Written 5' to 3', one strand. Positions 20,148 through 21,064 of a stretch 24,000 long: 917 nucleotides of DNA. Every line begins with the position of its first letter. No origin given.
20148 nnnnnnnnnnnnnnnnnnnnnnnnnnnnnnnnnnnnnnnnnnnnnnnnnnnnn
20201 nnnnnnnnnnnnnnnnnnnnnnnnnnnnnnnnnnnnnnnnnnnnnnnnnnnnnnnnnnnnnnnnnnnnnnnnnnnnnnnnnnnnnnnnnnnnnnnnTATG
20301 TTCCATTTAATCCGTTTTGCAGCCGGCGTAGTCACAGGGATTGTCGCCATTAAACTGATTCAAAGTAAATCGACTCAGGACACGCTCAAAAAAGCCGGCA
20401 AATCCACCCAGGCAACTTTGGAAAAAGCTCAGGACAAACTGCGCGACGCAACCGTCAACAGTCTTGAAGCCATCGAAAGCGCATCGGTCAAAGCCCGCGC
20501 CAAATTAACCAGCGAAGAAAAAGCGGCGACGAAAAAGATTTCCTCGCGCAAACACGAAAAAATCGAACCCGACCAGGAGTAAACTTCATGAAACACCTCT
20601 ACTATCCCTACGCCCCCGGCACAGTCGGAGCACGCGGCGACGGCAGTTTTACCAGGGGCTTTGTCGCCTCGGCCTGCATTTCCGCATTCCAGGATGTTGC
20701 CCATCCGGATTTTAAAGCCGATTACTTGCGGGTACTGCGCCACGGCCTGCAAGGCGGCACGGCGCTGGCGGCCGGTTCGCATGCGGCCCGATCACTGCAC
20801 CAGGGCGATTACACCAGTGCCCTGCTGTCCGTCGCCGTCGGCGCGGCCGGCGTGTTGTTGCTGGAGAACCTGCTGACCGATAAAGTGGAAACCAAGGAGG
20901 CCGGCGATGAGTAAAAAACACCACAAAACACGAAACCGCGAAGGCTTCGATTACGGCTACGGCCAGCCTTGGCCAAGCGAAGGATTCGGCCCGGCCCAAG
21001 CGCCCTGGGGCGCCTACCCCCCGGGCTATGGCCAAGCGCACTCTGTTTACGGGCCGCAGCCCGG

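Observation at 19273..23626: Six-gene, translationally coupled operon built around a P1B-6 (SCA-motif) ATPase: a ferrosome-type (fez-like) membrane-bounded iron storage system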

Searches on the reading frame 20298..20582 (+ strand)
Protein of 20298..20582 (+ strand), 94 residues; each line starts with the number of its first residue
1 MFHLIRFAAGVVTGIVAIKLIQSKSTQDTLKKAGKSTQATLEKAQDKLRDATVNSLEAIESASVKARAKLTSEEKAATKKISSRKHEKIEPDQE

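Call 3: search_protein_families(library=pfam, proteins=[window:20298-20582:+], max_evalue=0.1)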
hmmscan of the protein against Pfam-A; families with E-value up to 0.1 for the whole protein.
window:20298-20582:+ (94 aa): 6 families
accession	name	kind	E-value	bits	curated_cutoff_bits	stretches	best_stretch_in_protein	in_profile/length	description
PF19605.4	DUF6110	-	0.00016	22.2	26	1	5-80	4-73/85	Family of unknown function (DUF6110)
PF06295.17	ZapG-like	-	0.00041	20.8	33.5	1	4-60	2-59/123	Z-ring associated protein G-like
PF00430.23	ATP-synt_B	-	0.0012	19.3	28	1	26-86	38-98/132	ATP synthase B/B' CF(0)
PF12732.12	YtxH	-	0.0015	19.4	37.5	1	5-76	2-67/71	YtxH-like protein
PF21329.2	CYP38_PsbQ-like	-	0.0092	16.9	27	1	35-88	18-71/117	Peptidyl-prolyl cis-trans isomerase CYP38-like, PsbQ-like domain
PF25041.1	UFL1_C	-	0.012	15.9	24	1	18-87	30-100/112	E3 UFM1-protein ligase 1 C-terminal domain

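Call 4: search_protein_families(library=ncbifam, proteins=[window:20298-20582:+], max_evalue=0.1)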
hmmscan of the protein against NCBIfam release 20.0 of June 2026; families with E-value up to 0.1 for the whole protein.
window:20298-20582:+ (94 aa): 2 families
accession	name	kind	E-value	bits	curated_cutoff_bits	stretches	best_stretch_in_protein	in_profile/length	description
NF008672.1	PRK11677.1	equivalog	0.0038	17.2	150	1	2-61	5-65/133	Z-ring associated protein ZapG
TIGR03495.1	phage_LysB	equivalog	0.052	13.8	92.75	1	14-87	8-83/135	Rz-like lysis system protein LysB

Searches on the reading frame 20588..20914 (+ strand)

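Call 3: search_protein_families(library=pfam, proteins=[window:20588-20914:+], max_evalue=0.1)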
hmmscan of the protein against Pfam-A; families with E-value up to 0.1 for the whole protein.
window:20588-20914:+ (108 aa): 0 families

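Call 4: search_protein_families(library=ncbifam, proteins=[window:20588-20914:+], max_evalue=0.1)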
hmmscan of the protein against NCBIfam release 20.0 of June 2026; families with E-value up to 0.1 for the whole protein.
window:20588-20914:+ (108 aa): 1 family
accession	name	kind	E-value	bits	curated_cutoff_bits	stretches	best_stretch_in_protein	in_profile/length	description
NF043053.1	T4SS_Ceg17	equivalog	0.071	11.7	800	1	63-105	435-477/685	Dot/Icm T4SS effector Ceg17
